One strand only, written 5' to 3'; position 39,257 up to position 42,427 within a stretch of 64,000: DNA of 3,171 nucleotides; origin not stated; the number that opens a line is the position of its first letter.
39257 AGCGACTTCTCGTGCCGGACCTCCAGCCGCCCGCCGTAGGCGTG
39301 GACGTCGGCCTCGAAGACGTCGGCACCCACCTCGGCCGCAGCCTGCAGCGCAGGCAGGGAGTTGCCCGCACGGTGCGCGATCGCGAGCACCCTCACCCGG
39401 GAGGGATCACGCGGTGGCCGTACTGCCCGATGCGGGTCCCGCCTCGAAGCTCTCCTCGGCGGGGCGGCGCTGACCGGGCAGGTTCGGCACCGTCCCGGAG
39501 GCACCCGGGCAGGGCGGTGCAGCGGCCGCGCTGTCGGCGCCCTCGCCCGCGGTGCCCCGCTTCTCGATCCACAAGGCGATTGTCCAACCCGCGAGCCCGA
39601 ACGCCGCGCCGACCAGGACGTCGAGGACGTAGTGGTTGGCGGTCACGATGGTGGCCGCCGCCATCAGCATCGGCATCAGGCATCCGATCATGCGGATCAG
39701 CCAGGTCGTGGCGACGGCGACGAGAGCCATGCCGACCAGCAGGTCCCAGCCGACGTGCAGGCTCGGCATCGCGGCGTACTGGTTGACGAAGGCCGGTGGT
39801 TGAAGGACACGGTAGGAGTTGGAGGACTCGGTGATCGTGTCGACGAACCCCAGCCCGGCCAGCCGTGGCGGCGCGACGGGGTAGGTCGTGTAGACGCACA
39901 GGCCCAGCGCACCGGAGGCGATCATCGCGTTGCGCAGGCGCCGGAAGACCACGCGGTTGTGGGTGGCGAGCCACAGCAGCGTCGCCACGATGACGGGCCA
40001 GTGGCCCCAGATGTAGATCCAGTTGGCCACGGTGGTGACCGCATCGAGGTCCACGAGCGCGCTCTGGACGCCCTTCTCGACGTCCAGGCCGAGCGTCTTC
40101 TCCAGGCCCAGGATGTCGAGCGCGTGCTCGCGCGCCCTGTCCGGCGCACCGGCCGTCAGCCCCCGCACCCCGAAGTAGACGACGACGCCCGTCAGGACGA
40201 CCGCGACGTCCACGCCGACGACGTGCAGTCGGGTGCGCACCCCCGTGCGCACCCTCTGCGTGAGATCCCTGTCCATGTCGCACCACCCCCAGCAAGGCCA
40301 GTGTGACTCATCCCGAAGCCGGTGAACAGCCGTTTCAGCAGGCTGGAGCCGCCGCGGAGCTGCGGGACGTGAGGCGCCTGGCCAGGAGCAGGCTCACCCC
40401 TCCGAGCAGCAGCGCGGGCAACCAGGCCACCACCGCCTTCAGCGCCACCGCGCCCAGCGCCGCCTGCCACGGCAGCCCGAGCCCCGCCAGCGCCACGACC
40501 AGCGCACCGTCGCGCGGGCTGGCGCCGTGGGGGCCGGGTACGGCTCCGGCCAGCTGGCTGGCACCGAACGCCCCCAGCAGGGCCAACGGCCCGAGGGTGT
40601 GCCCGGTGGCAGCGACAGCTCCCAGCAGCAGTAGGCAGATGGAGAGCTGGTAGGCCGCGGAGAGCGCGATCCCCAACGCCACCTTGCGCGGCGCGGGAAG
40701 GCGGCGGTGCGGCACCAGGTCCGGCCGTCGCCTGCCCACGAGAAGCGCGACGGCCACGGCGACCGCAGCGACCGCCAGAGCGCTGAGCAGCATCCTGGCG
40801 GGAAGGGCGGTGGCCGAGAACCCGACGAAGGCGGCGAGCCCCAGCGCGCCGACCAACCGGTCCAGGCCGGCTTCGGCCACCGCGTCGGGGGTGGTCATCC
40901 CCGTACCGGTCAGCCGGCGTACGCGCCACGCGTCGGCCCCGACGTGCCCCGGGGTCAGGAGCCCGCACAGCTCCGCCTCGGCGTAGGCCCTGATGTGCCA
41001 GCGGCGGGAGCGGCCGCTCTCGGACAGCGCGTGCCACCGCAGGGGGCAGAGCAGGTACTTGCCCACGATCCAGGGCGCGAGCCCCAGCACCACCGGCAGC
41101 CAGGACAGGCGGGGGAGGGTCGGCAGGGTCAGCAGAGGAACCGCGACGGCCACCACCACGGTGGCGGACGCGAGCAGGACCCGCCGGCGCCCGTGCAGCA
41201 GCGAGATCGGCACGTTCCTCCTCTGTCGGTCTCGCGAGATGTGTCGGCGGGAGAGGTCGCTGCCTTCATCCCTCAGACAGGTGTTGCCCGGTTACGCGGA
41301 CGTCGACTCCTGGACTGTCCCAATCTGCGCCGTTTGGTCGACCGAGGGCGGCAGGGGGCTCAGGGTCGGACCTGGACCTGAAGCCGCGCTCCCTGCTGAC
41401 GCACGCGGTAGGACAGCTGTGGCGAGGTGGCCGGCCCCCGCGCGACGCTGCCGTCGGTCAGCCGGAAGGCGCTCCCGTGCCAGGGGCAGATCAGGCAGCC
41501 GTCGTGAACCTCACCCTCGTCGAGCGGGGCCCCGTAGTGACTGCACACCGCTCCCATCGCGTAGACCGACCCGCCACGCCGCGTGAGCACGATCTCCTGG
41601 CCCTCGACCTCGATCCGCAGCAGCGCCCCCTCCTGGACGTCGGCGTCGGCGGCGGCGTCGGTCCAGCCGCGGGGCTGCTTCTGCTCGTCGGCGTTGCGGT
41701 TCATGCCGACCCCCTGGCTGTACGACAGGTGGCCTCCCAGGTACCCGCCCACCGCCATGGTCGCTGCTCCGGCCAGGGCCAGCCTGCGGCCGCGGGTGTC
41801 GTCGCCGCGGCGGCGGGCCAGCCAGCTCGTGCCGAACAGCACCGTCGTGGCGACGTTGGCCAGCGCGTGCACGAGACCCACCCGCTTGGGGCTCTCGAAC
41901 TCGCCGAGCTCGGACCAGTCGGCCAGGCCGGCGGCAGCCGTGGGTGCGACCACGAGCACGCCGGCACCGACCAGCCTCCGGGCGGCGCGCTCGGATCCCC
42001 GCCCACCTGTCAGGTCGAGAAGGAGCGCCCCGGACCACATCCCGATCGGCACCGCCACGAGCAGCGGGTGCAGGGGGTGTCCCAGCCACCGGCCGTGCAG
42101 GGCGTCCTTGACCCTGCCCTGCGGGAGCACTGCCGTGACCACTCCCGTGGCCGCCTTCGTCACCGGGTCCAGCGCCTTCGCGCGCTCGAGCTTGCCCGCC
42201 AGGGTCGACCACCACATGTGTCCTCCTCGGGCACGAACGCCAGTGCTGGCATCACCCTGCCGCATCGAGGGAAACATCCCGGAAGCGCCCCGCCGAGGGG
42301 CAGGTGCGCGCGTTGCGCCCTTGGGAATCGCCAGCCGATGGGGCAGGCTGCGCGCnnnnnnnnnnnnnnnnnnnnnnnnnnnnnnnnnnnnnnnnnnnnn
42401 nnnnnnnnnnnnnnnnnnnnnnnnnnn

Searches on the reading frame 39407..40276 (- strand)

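Call 54: search_protein_families(library=pfam, proteins=[window:39407-40276:-], max_evalue=0.001)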
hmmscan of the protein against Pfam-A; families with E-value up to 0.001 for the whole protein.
window:39407-40276:- (289 aa): 2 families
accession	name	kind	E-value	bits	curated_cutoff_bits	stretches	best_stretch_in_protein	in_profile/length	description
PF14378.12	PAP2_3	-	4.1e-44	151.1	27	1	54-232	2-189/190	PAP2 superfamily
PF01569.27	PAP2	-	0.00082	19.6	27.2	1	161-238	47-125/130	PAP2 superfamily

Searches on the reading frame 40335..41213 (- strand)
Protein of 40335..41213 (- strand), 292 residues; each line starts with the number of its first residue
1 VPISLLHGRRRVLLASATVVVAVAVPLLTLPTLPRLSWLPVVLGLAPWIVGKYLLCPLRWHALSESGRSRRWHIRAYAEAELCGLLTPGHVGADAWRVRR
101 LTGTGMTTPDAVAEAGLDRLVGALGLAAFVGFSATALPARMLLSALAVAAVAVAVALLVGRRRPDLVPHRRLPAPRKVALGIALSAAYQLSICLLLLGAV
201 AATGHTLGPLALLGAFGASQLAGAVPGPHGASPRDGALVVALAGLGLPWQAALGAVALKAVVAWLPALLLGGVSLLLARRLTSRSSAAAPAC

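Call 54: search_protein_families(library=pfam, proteins=[window:40335-41213:-], max_evalue=0.001)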
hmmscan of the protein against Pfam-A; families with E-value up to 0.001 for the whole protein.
window:40335-41213:- (292 aa): 1 family
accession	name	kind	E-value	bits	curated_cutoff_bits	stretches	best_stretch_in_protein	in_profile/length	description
PF03706.18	LPG_synthase_TM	-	9e-10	38.9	33.4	1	35-271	30-302/302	Lysylphosphatidylglycerol synthase TM region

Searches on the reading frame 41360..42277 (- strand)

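Call 54: search_protein_families(library=pfam, proteins=[window:41360-42277:-], max_evalue=0.001)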
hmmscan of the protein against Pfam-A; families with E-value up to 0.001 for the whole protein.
window:41360-42277:- (305 aa): 4 families
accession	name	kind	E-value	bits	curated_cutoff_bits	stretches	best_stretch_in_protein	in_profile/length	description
PF00355.32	Rieske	-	1.2e-20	73.7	20.3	1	205-290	2-87/88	Rieske [2Fe-2S] domain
PF09990.14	DUF2231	-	3.5e-19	69.7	26.4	1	66-193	1-138/139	Predicted membrane protein (DUF2231)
PF13806.12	Rieske_2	-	5.4e-07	29.9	27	1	205-302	2-104/104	Rieske-like [2Fe-2S] domain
PF22543.2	Rieske_4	-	2.3e-06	28.3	28.4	1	217-276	12-75/119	Soluble Rieske-type ferredoxin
